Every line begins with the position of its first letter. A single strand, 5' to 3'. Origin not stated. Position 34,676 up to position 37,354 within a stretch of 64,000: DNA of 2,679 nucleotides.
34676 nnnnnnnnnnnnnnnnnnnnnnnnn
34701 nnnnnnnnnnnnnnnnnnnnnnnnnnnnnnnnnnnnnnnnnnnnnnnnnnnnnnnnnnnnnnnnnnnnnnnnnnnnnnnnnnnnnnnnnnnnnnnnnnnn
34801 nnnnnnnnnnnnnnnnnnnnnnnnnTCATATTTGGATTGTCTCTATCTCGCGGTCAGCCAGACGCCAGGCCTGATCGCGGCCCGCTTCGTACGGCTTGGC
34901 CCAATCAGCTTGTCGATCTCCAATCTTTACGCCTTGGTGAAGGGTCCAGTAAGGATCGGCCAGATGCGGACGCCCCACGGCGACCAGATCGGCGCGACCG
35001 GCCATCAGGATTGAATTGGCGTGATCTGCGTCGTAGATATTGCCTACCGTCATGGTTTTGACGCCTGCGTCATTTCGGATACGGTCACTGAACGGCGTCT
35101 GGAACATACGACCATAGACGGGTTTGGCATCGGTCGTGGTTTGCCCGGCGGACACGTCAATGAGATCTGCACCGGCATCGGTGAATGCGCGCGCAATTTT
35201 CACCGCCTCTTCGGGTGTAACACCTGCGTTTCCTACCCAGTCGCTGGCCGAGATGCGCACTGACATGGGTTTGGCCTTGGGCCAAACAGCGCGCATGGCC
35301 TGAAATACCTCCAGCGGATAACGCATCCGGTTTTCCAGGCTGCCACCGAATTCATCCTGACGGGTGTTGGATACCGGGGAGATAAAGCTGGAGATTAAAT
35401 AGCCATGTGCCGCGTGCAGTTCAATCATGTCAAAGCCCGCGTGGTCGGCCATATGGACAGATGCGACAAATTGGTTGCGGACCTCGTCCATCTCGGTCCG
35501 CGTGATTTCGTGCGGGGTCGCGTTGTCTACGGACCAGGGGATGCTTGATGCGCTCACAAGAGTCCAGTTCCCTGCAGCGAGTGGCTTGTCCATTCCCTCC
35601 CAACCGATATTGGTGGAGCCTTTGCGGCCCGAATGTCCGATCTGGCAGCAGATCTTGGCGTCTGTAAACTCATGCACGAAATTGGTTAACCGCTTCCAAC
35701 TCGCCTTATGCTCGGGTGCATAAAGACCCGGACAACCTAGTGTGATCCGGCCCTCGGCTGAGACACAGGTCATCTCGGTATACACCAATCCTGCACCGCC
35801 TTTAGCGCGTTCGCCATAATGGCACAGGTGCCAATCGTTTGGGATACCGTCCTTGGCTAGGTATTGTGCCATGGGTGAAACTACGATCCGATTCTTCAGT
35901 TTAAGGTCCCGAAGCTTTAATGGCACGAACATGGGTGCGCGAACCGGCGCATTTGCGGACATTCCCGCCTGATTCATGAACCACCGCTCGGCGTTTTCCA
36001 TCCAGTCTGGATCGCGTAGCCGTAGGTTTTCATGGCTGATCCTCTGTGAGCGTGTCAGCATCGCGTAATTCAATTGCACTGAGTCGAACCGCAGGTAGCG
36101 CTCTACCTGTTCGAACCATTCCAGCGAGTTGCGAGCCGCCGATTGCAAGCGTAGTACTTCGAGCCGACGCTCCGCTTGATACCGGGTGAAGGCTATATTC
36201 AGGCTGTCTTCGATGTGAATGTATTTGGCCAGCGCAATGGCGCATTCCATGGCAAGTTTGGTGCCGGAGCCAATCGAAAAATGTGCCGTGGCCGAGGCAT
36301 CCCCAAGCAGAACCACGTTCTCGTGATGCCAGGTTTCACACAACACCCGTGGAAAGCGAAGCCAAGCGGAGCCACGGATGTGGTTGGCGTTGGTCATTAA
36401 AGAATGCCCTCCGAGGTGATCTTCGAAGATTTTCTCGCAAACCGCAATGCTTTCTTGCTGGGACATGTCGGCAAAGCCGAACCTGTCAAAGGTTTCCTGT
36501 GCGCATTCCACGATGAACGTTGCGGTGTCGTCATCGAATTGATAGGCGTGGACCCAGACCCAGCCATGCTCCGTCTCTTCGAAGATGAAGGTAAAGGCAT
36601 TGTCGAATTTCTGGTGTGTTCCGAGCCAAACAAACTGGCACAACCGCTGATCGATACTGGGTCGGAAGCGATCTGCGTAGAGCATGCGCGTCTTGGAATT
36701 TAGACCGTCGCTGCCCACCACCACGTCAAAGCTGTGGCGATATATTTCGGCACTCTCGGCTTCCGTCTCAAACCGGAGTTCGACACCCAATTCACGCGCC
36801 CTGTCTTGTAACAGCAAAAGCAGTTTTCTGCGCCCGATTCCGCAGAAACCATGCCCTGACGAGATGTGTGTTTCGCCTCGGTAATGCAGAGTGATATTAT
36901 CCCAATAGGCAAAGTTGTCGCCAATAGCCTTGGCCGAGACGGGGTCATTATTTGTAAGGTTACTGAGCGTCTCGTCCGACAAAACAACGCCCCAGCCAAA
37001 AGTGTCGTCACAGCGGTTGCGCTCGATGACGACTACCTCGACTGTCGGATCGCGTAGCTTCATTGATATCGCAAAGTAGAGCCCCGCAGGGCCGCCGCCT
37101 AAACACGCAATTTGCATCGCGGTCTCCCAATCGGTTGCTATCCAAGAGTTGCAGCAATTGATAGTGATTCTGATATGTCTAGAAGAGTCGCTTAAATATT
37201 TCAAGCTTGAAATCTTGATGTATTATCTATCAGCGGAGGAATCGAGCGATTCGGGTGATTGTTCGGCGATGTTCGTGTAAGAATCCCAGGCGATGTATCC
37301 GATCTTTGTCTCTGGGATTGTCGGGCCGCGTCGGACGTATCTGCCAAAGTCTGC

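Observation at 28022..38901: Single overlap-coupled operon joining tryptophan-to-anthranilate enzymes with a CoA-dependent 2-aminobenzoyl-CoA pathway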

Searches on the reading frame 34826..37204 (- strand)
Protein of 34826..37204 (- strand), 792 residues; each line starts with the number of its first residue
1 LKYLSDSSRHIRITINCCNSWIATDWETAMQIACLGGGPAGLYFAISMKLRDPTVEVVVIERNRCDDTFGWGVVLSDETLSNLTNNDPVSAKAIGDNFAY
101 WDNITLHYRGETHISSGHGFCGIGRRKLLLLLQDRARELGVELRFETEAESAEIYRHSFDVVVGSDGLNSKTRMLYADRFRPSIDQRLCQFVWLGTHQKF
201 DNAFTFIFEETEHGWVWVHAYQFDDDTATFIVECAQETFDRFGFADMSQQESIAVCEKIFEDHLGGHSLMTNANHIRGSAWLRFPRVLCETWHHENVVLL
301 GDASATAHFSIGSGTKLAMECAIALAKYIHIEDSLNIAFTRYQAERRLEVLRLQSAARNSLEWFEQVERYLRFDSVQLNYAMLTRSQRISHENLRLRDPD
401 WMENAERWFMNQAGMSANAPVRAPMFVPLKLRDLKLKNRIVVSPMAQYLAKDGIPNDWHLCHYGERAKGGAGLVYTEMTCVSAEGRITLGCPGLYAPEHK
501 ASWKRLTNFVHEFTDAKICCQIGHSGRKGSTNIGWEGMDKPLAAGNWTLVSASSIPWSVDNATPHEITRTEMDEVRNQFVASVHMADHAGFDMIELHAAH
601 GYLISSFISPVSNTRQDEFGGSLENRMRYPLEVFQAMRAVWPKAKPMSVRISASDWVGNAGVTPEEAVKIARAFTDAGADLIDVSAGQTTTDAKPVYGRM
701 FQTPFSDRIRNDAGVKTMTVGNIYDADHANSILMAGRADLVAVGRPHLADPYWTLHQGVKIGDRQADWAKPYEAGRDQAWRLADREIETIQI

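Call 3: search_protein_families(library=pfam, proteins=[window:34826-37204:-])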
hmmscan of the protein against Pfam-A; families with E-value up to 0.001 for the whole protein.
window:34826-37204:- (792 aa): 2 families
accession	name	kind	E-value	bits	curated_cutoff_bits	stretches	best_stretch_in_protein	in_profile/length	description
PF00724.26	Oxidored_FMN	-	8.1e-62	209.9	27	1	425-754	2-332/342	NADH:flavin oxidoreductase / NADH oxidase family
PF01494.25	FAD_binding_3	-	1.7e-07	31.3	22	1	31-328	3-317/349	FAD binding domain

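Call 4: search_protein_families(library=ncbifam, proteins=[window:34826-37204:-])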
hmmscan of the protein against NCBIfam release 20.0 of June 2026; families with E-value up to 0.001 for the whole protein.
window:34826-37204:- (792 aa): 24 families
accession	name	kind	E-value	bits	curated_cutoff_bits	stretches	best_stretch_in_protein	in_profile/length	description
NF006101.0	PRK08255.1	equivalog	0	1262.8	1078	1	30-788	1-761/768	bifunctional salicylyl-CoA 5-hydroxylase/oxidoreductase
NF010047.0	PRK13523.1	equivalog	1.1e-82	277.8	431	1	425-762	5-325/339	NADPH dehydrogenase NamA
NF053547.1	violacein_VioD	equivalog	5.6e-63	213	620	1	32-389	2-355/372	flavin-dependent violacein biosynthesis monooxygenase VioD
TIGR03997.1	mycofact_OYE_2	equivalog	4.3e-61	207.1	793.15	1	425-753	2-323/645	mycofactocin system FadH/OYE family oxidoreductase 2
NF041087.1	bile_acid_BaiCD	equivalog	2.2e-60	204.5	825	1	425-754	4-325/642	bile acid Fe-S flavoenzyme BaiCD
NF045599.1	bili_reduct_long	exception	2.9e-45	154.7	750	1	427-755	3-329/641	bilirubin reductase, long form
NF007899.0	PRK10605.1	subfamily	3.6e-45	154.8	403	1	424-752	5-332/365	N-ethylmaleimide reductase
NF045592.1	bili_reduct_N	equivalog_domain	6.8e-44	150.5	425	1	426-755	3-328/363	bilirubin reductase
TIGR03996.1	mycofact_OYE_1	hypoth_equivalog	1.4e-26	93.2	627.9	1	435-753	12-318/633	mycofactocin system FadH/OYE family oxidoreductase 1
NF005313.0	PRK06847.1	subfamily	6.7e-22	78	372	1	30-349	5-335/375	hypothetical protein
NF005243.0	PRK06753.1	equivalog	8.6e-12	44.6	365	2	291-355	266-329/374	hypothetical protein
NF005761.0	PRK07588.1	equivalog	1.3e-11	44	454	1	156-369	144-354/392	FAD-binding domain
NF005720.0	PRK07538.1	subfamily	1.7e-09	37.1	400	1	142-360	139-364/418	hypothetical protein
NF005566.0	PRK07236.1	subfamily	5.7e-08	32.1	333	0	293-356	303-367/386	hypothetical protein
NF006021.0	PRK08163.1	equivalog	7.7e-08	31.7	459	1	267-372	261-367/398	3-hydroxybenzoate 6-monooxygenase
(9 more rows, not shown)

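Call 12: find_homologous_proteins(query=window:34826-37117:-)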
Query window:34826-37117:- (763 aa): 8000 proteins with E <= 0.001 among 8000 candidates; the best 120 are listed.
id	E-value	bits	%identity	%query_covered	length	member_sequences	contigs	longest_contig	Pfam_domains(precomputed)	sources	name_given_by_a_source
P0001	0.0e+0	1776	99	100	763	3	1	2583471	PF00724.27,PF01494.26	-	-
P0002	0.0e+0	1564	86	100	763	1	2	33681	PF00724.27,PF01494.26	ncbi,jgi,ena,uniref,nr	ncbi:bifunctional salicylyl-CoA 5-hydroxylase/oxidoreductase [uncultured Mameliella sp.]|uniref:bifu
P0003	0.0e+0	1562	85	100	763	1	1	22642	PF00724.27,PF01494.26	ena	-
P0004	0.0e+0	1562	85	100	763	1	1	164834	PF00724.27,PF01494.26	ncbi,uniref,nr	ncbi:bifunctional salicylyl-CoA 5-hydroxylase/oxidoreductase [Mameliella sp. CS4]|uniref:bifunctiona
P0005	0.0e+0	1560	85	100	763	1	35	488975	PF00724.27,PF01494.26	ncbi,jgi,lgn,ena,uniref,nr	ncbi:bifunctional salicylyl-CoA 5-hydroxylase/oxidoreductase [uncultured Mameliella sp.]|uniref:bifu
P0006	0.0e+0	1559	85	100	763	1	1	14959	PF00724.27,PF01494.26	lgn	-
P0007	0.0e+0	1556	85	100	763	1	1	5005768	PF00724.27,PF01494.26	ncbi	-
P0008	0.0e+0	1546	85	100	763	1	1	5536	PF00724.27,PF01494.26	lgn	-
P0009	0.0e+0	1545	84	100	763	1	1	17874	PF00724.27,PF01494.26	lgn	-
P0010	0.0e+0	1538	85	100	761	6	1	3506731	PF00724.27,PF01494.26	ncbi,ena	-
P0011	0.0e+0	1536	84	100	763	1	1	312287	PF00724.27,PF01494.26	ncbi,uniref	ncbi:bifunctional salicylyl-CoA 5-hydroxylase/oxidoreductase [Primorskyibacter sp. 2E233]|uniref:bif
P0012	0.0e+0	1535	84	100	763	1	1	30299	PF00724.27,PF01494.26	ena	-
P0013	0.0e+0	1531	83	100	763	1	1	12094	PF00724.27,PF01494.26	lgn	-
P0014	0.0e+0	1530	84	100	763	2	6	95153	PF00724.27,PF01494.26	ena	-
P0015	0.0e+0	1529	83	100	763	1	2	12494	PF00724.27,PF01494.26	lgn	-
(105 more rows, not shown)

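Call 19: search_solved_structures(query=window:34826-37117:-, max_evalue=1e-10)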
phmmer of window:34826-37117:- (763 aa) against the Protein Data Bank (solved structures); distinct sequences matched with E-value up to 1e-10: 139 (the best 60 are shown).
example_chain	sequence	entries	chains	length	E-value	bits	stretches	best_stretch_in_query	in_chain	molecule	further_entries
8pun_A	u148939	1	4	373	3.4e-80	273.5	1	395-736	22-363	NADPH dehydrogenase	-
8uaj_A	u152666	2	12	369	2.8e-78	267.2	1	384-733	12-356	NADPH dehydrogenase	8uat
3hf3_A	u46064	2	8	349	9.4e-78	265.4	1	394-733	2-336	Chromate reductase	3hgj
7o0t_A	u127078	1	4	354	2.8e-77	263.8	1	395-733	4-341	NADH:flavin oxidoreductase/NADH oxidase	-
3l65_A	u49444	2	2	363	5.4e-77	262.9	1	395-742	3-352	Xenobiotic reductase A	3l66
5n6q_A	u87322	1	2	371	6e-77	262.8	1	395-743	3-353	NADH:flavin oxidoreductase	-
5cpl_A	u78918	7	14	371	6.8e-77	262.6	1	395-743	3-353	Xenobiotic reductase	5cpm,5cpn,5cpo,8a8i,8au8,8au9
5nux_A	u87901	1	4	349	8.6e-77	262.2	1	394-733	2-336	Chromate reductase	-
3n14_A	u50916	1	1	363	1.2e-76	261.7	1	395-743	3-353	Xenobiotic reductase A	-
3l67_A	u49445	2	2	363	1.3e-76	261.6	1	395-742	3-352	Xenobiotic reductase A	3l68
5ogt_A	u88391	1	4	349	1.6e-76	261.3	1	394-733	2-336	Chromate reductase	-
3l5l_A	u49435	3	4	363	1.7e-76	261.3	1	395-742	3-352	Xenobiotic reductase A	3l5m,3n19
2h8z_A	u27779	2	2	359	1.8e-76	261.2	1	396-742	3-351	Xenobiotic reductase A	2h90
8auf_A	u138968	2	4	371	2e-76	261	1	395-743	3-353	NADH:flavin oxidoreductase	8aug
8auh_A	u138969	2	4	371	2e-76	261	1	395-743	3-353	NADH:flavin oxidoreductase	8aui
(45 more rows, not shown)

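Call 75: search_dna_similar(query=window:34826-37117:-, collection=plasmids, mode=protein, max_rows=40, rows=spread, max_evalue=1e-100)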
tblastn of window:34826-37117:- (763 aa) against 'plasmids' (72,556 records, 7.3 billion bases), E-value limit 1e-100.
Records with a match: 240; places in all: 241; records where one place covers at least 80% of the query: 239.
Best place of each record, by identity: 80-90% 1; 60-80% 27; <60% 212.
By first word of the organism name: Ralstonia 137; Paracoccus 12; Ensifer 9; Aminobacter 9; Burkholderia 7; Caballeronia 6; Sinorhizobium 5; Novosphingobium 4; Pseudochrobactrum 4; Arthrobacter 4; and 32 more.
By predicted mobility (MOB-suite, as given by PLSDB): non-mobilizable 115; mobilizable 112; conjugative 13.
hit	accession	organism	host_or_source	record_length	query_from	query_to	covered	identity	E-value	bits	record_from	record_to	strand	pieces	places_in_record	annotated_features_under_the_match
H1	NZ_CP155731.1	Sagittula stellata E-37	Pure Culture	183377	1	763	100%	84.8%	0e+0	1377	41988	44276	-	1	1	bifunctional salicylyl-CoA 5-hydroxylase/oxidoreductase | SDR family NAD(P)-dependent oxidoreductase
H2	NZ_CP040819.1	Paroceanicella profunda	Cell culture,Deep seawater from Mariana ...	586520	1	756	99%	70.8%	0e+0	1139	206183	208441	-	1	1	bifunctional salicylyl-CoA 5-hydroxylase/oxidoreductase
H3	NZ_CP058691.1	Paracoccus pantotrophus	pure culture,sewage sludge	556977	1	759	99%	68.6%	0e+0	1108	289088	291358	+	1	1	bifunctional salicylyl-CoA 5-hydroxylase/oxidoreductase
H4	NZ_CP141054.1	Paracoccus denitrificans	-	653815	1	762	100%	68.0%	0e+0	1108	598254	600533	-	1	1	bifunctional salicylyl-CoA 5-hydroxylase/oxidoreductase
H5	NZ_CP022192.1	Alloyangia pacifica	cell culture,oil-contaminated sediment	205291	1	756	99%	66.5%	0e+0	1059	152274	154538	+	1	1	bifunctional salicylyl-CoA 5-hydroxylase/oxidoreductase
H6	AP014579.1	Burkholderia sp. RPE67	Riptortus pedestris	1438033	1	757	99%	56.9%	0e+0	869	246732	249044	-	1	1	flavin oxidoreductase/NADH oxidase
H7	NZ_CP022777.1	Ralstonia solanacearum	Solanum tuberosum,single cell,Potato ...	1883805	1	757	99%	56.6%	0e+0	855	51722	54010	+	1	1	none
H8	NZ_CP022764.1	Ralstonia solanacearum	Solanum tuberosum,single cell,Potato ...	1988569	1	757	99%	56.5%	0e+0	853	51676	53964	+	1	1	none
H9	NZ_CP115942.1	Ralstonia syzygii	Musa sp.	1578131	1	757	99%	56.4%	0e+0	846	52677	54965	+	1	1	none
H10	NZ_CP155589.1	Ralstonia solanacearum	Musa sp.,cell culture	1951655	1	757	99%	56.3%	0e+0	865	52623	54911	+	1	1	none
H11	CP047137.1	Ralstonia solanacearum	Potato,Single cell,tuber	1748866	1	757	99%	56.1%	0e+0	865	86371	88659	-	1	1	bifunctional salicylyl-CoA 5-hydroxylase/oxidoreductase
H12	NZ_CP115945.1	Ralstonia syzygii R24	Syzygium aromaticum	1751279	1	757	99%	56.0%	0e+0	859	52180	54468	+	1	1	none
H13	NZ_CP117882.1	Novosphingobium sp. KACC 22771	Single cell,soil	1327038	1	762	100%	55.4%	0e+0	827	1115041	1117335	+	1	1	none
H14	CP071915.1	Ralstonia solanacearum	Pogostemon cablin,Single strain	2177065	1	757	99%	55.7%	0e+0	848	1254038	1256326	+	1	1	bifunctional salicylyl-CoA 5-hydroxylase/oxidoreductase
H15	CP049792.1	Ralstonia solanacearum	whole organism,isolated from the ...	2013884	1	757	99%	55.7%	0e+0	848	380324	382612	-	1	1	bifunctional salicylyl-CoA 5-hydroxylase/oxidoreductase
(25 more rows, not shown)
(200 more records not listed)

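Call 77: get_annotated_region(hit=H1, flank=11000)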
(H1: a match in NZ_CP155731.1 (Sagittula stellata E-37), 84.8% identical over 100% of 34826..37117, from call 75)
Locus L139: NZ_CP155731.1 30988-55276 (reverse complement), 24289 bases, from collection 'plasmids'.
description: Sagittula stellata E-37 plasmid unnamed2, complete sequence
organism: Sagittula stellata E-37 (NCBI taxid 388399)
taxonomy: Bacteria; Pseudomonadota; Alphaproteobacteria; Rhodobacterales; Roseobacteraceae; Sagittula; Sagittula stellata; Sagittula stellata E-37
host: -; source: Pure Culture; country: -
typing (MOB-suite, as given by PLSDB): non-mobilizable
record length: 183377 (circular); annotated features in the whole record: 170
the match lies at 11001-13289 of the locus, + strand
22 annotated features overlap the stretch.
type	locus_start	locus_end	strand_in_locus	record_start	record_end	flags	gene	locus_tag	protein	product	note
CDS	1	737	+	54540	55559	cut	-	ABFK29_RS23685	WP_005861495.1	TRAP transporter substrate-binding protein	-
CDS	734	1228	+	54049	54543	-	-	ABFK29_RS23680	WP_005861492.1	TRAP transporter small permease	GO:0015740 - C4-dicarboxylate transport [Evidence IEA]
CDS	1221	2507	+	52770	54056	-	-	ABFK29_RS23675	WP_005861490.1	TRAP transporter large permease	GO:0008643 - carbohydrate transport [Evidence IEA]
CDS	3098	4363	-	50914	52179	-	-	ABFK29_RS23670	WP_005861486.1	cytochrome P450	-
CDS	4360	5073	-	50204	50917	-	-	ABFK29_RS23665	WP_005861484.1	glutamine amidotransferase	-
CDS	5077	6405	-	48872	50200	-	-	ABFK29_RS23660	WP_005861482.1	glutamine synthetase family protein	GO:0006542 - glutamine biosynthetic process [Evidence IEA]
CDS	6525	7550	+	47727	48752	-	-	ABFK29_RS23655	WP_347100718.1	AraC family transcriptional regulator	-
CDS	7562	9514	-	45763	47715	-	-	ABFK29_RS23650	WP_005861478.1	3-hydroxyacyl-CoA dehydrogenase NAD-binding domain-containing protein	GO:0006631 - fatty acid metabolic process [Evidence IEA]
CDS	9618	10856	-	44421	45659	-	-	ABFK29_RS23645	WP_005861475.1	acyl-CoA dehydrogenase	-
CDS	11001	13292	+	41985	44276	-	-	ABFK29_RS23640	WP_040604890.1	bifunctional salicylyl-CoA 5-hydroxylase/oxidoreductase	-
CDS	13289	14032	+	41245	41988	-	-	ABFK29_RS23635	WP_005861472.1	SDR family NAD(P)-dependent oxidoreductase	-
CDS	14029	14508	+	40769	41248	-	-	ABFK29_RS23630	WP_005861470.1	MarR family transcriptional regulator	-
CDS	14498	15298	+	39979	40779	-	-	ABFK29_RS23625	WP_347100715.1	enoyl-CoA hydratase family protein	-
CDS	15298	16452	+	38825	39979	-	-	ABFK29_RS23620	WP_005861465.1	acyl-CoA dehydrogenase family protein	-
CDS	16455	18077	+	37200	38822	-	-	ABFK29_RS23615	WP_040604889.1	AMP-binding protein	-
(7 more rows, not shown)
